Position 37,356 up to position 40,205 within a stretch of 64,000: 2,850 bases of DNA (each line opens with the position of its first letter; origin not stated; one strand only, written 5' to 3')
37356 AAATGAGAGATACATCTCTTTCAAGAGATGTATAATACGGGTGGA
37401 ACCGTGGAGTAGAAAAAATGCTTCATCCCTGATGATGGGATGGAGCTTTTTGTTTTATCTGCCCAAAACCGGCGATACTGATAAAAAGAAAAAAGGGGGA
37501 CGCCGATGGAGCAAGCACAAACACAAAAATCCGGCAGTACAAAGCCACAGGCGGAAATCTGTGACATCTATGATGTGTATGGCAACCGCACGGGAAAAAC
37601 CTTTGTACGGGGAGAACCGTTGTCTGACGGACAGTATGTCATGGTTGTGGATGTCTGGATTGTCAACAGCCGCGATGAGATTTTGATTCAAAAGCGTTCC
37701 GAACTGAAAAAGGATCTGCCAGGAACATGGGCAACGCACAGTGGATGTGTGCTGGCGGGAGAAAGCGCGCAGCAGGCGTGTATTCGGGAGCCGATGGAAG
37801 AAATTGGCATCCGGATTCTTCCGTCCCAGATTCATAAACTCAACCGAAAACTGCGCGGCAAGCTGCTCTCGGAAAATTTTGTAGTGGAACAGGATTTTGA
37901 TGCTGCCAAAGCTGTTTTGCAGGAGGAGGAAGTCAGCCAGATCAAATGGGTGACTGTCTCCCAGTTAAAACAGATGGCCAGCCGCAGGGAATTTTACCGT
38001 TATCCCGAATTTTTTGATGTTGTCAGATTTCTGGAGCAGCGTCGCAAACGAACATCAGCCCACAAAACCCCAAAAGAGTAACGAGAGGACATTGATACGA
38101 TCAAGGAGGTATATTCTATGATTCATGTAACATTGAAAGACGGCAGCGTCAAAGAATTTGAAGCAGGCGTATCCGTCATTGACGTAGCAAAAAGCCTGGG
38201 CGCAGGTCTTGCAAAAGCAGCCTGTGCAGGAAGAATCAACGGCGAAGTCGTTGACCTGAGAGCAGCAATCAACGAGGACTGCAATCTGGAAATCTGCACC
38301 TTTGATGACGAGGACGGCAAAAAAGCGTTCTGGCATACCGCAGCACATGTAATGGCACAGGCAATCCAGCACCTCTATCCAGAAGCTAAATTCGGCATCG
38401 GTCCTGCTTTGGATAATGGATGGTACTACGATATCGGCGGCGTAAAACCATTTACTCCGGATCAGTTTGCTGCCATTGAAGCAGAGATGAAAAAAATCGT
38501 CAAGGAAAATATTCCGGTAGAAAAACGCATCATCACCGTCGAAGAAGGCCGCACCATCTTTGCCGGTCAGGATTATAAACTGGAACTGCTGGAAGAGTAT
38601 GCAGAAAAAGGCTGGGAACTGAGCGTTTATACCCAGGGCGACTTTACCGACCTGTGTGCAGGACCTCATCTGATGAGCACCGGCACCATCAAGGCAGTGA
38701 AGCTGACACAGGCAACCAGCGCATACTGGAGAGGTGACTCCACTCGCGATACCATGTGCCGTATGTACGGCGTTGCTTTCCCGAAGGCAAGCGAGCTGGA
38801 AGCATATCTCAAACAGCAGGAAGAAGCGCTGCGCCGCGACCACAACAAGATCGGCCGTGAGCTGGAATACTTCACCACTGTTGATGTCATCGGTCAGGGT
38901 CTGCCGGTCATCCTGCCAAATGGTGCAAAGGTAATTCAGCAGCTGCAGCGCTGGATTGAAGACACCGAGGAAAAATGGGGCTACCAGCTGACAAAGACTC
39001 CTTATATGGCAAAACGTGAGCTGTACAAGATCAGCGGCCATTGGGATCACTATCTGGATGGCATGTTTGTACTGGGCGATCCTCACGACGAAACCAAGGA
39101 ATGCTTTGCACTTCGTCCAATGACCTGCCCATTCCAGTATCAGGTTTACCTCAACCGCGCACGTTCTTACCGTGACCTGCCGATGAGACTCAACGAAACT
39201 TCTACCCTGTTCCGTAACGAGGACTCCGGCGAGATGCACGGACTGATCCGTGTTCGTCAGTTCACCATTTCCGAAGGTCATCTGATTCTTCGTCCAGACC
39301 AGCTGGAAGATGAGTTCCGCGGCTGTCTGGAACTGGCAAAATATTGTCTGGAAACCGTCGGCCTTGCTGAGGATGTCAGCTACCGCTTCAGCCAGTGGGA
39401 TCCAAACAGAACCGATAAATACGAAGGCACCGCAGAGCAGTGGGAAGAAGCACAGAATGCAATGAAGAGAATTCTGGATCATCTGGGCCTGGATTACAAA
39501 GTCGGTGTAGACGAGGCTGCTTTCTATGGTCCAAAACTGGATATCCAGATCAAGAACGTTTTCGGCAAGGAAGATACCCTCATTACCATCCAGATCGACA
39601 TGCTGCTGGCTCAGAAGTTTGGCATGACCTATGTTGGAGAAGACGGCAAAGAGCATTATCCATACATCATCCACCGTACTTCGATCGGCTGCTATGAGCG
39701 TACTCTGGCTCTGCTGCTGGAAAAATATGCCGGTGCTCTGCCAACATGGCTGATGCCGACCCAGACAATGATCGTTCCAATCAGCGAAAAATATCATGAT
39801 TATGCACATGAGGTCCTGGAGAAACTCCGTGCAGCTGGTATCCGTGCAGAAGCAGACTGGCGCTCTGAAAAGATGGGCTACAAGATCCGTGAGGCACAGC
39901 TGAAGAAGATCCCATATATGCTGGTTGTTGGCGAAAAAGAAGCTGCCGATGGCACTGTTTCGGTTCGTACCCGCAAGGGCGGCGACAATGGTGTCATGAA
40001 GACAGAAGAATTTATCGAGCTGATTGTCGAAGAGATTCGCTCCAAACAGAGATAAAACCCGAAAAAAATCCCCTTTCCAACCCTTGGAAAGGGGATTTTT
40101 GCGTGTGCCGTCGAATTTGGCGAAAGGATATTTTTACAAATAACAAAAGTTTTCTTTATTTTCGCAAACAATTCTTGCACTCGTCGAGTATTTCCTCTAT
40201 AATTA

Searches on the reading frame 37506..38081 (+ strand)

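Call 57: search_protein_families(library=pfam, proteins=[window:37506-38081:+], max_evalue=0.00001)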
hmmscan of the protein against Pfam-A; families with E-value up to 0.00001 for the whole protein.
window:37506-38081:+ (191 aa): 1 family
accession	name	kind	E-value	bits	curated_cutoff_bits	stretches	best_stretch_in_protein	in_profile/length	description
PF00293.34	NUDIX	-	8.2e-16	58.7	21.1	1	46-164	4-131/134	NUDIX domain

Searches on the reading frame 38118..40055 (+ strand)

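Call 57: search_protein_families(library=pfam, proteins=[window:38118-40055:+], max_evalue=0.00001)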
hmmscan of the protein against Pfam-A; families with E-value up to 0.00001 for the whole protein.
window:38118-40055:+ (645 aa): 4 families
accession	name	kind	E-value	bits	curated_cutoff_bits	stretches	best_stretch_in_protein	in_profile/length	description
PF00587.30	tRNA-synt_2b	-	1.5e-37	129.8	29.3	1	324-537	5-179/179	tRNA synthetase class II core domain (G, H, P, S and T)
PF03129.25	HGTP_anticodon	-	1.4e-27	96.1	21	1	549-638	1-93/94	Anticodon binding domain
PF02824.27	TGS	-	3.3e-14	53.1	22.2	1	2-61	1-60/60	TGS domain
PF07973.19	tRNA_SAD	-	1.5e-12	47.7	24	1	168-217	1-44/44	Threonyl and Alanyl tRNA synthetase second additional domain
